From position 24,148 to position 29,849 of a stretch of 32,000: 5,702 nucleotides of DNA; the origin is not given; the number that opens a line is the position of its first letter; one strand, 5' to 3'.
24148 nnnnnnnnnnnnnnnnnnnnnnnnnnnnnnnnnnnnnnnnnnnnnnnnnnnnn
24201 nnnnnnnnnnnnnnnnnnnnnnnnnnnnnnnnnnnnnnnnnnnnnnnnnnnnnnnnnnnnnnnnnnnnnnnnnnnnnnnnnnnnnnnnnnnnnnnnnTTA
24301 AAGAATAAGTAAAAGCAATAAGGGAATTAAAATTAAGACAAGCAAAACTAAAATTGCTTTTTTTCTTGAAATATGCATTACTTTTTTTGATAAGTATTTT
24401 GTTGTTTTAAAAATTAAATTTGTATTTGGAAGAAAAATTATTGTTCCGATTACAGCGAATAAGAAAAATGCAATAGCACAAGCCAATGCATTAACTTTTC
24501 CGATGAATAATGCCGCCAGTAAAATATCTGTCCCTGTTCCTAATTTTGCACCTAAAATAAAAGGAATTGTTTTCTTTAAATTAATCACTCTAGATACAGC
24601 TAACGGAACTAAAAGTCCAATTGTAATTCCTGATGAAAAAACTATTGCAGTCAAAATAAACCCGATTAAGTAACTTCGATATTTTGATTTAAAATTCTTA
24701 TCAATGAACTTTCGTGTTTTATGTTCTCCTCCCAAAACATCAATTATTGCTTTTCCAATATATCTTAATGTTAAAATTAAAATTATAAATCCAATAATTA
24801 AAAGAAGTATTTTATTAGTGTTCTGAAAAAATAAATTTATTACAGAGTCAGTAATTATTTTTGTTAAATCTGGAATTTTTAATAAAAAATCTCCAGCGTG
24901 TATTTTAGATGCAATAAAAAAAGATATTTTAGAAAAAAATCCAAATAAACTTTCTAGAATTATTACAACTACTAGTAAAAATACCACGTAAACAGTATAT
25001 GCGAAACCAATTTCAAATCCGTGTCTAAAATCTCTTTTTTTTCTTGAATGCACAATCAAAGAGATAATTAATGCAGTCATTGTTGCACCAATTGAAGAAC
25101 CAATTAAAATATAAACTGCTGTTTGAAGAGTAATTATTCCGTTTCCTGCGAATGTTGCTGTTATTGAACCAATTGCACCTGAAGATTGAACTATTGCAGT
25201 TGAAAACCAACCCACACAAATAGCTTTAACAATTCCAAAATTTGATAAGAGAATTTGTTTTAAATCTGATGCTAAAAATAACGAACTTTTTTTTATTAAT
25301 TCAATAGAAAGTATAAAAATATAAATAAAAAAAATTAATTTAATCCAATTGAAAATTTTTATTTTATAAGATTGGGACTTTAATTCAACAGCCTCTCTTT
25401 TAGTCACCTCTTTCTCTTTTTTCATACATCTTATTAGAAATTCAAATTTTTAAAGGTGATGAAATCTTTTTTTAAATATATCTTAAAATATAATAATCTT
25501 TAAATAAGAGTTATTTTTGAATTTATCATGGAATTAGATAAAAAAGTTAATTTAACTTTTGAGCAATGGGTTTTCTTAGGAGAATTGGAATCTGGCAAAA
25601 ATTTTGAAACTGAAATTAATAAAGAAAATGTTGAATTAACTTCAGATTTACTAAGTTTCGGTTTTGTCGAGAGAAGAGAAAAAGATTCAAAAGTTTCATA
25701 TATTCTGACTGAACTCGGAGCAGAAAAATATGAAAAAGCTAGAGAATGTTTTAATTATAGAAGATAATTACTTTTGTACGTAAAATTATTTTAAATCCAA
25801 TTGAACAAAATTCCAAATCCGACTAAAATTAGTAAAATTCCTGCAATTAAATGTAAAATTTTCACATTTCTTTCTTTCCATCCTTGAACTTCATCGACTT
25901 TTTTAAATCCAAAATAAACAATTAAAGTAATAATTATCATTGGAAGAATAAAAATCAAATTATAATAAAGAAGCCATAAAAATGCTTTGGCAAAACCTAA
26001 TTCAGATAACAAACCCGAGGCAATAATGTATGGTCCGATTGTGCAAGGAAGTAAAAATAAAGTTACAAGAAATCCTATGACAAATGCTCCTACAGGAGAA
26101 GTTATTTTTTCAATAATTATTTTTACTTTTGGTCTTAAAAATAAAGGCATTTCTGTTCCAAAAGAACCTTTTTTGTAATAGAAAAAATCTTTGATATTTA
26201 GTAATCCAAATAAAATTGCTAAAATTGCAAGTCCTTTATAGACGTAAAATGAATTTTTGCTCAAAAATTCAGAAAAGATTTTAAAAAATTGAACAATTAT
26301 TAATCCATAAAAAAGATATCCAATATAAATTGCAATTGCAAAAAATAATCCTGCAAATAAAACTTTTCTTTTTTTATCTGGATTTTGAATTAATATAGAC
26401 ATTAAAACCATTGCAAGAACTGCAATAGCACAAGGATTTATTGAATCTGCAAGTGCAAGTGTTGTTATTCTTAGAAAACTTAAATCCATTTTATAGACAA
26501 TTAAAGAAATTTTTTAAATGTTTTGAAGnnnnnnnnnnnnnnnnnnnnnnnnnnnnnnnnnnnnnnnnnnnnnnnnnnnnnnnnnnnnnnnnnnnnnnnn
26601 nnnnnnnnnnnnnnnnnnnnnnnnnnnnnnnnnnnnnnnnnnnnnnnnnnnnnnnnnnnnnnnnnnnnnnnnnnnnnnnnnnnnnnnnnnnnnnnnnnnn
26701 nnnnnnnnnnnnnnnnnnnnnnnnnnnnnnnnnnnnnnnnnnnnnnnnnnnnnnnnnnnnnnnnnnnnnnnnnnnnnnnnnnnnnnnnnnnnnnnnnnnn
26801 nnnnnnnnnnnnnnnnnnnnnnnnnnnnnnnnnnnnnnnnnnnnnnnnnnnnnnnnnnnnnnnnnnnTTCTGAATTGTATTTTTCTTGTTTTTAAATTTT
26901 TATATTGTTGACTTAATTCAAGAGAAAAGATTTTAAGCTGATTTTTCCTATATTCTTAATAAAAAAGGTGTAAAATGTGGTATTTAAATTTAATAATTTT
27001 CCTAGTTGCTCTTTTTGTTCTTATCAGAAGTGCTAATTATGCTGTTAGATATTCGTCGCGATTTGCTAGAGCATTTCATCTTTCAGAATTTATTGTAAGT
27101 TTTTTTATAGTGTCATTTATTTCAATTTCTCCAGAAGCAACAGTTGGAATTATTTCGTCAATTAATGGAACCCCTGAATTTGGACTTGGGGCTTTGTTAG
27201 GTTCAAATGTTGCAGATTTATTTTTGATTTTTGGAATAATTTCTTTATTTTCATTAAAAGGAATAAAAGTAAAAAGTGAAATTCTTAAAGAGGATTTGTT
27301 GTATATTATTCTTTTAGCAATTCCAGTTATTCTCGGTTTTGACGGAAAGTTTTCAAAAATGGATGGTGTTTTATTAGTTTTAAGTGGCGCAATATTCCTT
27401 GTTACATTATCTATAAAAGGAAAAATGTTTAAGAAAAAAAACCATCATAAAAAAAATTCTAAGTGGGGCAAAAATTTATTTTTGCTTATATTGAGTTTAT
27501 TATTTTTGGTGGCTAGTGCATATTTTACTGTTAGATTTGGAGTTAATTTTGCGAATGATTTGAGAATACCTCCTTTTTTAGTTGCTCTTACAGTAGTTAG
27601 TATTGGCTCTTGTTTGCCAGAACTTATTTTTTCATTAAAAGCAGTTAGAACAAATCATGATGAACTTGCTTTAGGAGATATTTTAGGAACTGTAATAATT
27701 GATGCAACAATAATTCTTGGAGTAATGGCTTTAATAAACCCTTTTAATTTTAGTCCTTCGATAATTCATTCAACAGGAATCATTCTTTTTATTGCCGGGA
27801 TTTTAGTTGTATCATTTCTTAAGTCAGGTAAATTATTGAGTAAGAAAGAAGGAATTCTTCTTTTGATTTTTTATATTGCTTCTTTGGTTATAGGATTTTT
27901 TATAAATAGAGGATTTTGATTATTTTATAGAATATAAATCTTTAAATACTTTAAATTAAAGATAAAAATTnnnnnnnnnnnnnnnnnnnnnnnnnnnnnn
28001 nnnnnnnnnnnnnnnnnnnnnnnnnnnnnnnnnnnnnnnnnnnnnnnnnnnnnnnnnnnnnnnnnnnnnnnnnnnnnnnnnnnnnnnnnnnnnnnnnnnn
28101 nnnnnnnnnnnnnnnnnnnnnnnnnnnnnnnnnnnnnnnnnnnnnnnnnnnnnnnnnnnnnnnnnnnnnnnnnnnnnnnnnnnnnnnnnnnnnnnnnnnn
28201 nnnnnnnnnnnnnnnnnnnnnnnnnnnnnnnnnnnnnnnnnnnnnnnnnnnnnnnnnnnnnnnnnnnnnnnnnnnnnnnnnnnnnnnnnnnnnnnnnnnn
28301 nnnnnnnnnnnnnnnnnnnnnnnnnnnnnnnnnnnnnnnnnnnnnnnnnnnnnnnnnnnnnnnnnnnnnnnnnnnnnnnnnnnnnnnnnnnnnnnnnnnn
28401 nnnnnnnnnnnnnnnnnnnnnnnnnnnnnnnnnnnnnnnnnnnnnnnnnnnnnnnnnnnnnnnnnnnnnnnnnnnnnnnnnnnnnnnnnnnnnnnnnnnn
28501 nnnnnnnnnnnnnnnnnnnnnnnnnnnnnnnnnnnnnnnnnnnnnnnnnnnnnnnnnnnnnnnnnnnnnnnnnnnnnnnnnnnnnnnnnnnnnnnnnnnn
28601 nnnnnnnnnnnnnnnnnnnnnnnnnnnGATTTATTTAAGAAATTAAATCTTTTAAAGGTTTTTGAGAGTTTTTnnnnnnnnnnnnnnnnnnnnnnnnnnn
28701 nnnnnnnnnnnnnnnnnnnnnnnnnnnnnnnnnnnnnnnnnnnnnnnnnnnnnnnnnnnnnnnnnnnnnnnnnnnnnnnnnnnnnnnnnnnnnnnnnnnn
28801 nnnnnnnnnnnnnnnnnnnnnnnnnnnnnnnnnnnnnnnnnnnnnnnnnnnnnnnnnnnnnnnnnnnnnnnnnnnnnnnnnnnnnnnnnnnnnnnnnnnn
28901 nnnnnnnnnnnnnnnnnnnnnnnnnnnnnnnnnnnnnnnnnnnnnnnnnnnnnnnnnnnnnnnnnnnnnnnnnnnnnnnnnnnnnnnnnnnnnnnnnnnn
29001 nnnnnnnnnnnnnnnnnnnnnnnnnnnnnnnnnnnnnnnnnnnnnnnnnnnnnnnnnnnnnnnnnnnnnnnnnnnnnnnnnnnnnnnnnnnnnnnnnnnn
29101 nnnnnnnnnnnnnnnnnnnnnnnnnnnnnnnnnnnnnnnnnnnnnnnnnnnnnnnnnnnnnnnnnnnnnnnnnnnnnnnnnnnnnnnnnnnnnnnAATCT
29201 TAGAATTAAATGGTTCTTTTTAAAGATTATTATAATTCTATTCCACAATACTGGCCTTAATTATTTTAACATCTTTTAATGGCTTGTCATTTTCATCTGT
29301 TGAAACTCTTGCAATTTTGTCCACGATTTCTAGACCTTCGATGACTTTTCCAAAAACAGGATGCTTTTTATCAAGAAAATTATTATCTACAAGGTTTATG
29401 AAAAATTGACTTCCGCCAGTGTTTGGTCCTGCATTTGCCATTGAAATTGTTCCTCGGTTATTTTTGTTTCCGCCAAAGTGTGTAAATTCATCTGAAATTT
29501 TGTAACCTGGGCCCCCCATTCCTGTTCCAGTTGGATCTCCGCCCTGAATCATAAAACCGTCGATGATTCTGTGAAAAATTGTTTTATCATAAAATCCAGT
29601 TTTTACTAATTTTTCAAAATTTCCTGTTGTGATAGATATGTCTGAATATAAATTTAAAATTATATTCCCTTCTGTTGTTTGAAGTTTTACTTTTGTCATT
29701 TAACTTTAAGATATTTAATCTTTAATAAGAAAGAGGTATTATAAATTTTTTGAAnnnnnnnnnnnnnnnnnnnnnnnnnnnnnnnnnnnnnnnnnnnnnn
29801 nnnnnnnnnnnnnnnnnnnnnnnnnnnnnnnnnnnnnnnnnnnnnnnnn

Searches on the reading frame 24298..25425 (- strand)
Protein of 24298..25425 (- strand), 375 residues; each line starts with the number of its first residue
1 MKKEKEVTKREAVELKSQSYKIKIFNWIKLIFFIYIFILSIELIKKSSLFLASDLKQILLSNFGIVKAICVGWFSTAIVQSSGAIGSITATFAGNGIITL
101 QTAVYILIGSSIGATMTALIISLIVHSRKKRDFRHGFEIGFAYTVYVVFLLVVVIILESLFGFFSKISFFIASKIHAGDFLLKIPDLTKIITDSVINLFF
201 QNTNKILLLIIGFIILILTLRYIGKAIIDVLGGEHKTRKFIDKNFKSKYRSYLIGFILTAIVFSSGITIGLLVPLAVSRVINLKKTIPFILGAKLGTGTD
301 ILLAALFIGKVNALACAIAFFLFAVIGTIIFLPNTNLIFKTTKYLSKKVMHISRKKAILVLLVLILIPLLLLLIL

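Call 67: search_protein_families(library=pfam, proteins=[window:24298-25425:-], max_evalue=0.001)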
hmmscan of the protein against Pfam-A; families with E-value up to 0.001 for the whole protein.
window:24298-25425:- (375 aa): 1 family
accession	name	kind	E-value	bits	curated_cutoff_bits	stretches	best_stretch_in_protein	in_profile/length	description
PF02690.20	Na_Pi_cotrans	-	3.6e-23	82.6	29.1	2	216-325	2-109/137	Na+/Pi-cotransporter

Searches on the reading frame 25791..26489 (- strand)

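Call 67: search_protein_families(library=pfam, proteins=[window:25791-26489:-], max_evalue=0.001)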
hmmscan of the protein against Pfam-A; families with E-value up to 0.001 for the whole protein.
window:25791-26489:- (232 aa): 2 families
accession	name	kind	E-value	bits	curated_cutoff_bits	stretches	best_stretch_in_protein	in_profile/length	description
PF11139.14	SfLAP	-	4e-09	36.7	35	1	9-188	2-167/213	Sap, sulfolipid-1-addressing protein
PF13386.12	DsbD_2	-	2e-06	28.3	24.9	1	11-224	5-197/199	Cytochrome C biogenesis protein transmembrane region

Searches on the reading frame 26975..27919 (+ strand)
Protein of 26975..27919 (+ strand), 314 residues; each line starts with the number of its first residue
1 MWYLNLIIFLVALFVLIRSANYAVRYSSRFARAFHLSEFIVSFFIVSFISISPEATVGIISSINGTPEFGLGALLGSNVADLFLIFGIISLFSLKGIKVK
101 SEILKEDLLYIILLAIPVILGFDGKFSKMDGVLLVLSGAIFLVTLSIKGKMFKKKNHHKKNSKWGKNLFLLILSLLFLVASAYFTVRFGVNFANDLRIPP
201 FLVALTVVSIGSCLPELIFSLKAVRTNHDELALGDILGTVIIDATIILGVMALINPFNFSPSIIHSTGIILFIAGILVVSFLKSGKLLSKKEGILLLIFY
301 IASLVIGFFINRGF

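Call 67: search_protein_families(library=pfam, proteins=[window:26975-27919:+], max_evalue=0.001)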
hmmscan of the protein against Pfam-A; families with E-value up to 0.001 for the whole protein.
window:26975-27919:+ (314 aa): 2 families
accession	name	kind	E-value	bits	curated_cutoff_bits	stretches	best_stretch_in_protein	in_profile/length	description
PF01699.29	Na_Ca_ex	-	1.1e-39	136.3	24.9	2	168-306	3-148/151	Sodium/calcium exchanger protein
PF03729.18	DUF308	-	0.00073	20.2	25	1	245-310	6-71/73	Short repeat of unknown function (DUF308)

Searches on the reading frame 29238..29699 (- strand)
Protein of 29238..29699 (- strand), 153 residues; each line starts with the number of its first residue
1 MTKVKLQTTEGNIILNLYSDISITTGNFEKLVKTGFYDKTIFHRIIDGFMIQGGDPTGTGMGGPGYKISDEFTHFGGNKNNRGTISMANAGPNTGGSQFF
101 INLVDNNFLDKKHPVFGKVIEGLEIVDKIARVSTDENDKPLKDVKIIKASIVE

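Call 67: search_protein_families(library=pfam, proteins=[window:29238-29699:-], max_evalue=0.001)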
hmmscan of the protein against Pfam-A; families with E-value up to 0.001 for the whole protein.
window:29238-29699:- (153 aa): 1 family
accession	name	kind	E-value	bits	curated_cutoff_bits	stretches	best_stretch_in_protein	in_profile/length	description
PF00160.26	Pro_isomerase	-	3.5e-49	167.5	21.7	1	4-149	2-157/159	Cyclophilin type peptidyl-prolyl cis-trans isomerase/CLD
